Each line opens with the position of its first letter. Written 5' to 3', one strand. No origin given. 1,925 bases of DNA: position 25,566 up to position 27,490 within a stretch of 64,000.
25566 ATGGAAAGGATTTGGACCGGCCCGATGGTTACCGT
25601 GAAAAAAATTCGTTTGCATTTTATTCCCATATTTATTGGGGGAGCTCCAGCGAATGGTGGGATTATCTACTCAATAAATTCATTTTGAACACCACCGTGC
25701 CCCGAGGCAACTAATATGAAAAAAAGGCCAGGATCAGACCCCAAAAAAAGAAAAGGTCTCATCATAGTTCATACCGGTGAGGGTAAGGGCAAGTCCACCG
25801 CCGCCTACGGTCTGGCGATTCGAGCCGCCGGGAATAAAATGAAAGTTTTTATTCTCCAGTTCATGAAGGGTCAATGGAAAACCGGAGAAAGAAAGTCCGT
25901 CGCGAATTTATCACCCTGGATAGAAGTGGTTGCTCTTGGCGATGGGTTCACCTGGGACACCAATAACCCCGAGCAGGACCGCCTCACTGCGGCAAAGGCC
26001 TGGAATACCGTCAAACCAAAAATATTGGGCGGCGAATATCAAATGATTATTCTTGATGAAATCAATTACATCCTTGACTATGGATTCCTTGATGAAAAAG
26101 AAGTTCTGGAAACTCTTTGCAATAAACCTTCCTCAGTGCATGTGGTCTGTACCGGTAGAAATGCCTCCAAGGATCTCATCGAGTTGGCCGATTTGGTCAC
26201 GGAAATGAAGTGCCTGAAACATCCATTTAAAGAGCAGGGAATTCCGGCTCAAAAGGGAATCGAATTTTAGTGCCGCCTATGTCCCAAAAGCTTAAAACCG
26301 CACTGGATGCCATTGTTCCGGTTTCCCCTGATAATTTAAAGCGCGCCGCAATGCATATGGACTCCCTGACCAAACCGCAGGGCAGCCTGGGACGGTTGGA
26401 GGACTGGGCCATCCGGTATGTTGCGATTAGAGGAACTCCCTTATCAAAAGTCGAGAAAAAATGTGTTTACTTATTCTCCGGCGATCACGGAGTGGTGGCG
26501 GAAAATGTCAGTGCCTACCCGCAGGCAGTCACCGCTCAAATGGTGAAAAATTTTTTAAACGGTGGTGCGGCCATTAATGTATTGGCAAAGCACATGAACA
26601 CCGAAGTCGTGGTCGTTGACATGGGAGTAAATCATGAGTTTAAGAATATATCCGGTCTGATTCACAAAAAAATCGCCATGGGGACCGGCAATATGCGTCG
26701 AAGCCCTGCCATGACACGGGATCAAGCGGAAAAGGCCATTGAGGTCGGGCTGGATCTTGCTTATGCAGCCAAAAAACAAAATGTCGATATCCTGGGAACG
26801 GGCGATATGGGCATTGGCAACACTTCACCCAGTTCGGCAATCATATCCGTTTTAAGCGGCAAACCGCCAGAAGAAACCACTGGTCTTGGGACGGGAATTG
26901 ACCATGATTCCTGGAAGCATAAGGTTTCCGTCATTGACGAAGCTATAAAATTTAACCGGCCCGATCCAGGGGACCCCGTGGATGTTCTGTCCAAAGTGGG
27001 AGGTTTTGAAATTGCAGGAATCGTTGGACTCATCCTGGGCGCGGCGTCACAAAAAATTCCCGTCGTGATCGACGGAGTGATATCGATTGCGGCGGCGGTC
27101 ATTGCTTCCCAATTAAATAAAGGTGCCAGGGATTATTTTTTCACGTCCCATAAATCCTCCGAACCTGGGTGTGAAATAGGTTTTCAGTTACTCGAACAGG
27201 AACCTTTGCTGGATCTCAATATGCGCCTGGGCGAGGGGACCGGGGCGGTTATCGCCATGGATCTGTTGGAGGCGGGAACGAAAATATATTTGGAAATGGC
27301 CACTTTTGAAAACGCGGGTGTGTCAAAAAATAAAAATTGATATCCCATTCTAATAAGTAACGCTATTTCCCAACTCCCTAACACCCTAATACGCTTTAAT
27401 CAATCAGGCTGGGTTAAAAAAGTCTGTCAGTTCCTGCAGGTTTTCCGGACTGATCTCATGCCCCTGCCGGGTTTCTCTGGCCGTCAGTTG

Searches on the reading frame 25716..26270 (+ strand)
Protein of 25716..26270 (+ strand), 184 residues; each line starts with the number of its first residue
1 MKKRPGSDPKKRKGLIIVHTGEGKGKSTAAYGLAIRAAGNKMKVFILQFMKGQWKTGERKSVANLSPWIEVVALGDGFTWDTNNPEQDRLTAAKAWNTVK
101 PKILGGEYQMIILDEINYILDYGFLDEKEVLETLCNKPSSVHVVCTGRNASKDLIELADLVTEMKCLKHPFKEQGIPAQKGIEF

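Call 8: search_protein_families(library=pfam, proteins=[window:25716-26270:+], max_evalue=0.0001)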
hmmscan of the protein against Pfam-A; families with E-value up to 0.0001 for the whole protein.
window:25716-26270:+ (184 aa): 1 family
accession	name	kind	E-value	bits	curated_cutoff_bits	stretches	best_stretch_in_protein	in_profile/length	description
PF02572.21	CobA_CobO_BtuR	-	4.7e-66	222.7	25.7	1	13-184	2-172/172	ATP:corrinoid adenosyltransferase BtuR/CobO/CobP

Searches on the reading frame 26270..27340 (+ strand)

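Call 8: search_protein_families(library=pfam, proteins=[window:26270-27340:+], max_evalue=0.0001)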
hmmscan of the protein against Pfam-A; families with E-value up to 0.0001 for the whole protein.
window:26270-27340:+ (356 aa): 1 family
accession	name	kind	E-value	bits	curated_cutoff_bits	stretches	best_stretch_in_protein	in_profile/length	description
PF02277.22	DBI_PRT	-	7.3e-135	449.9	22.6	1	17-351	3-329/329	Phosphoribosyltransferase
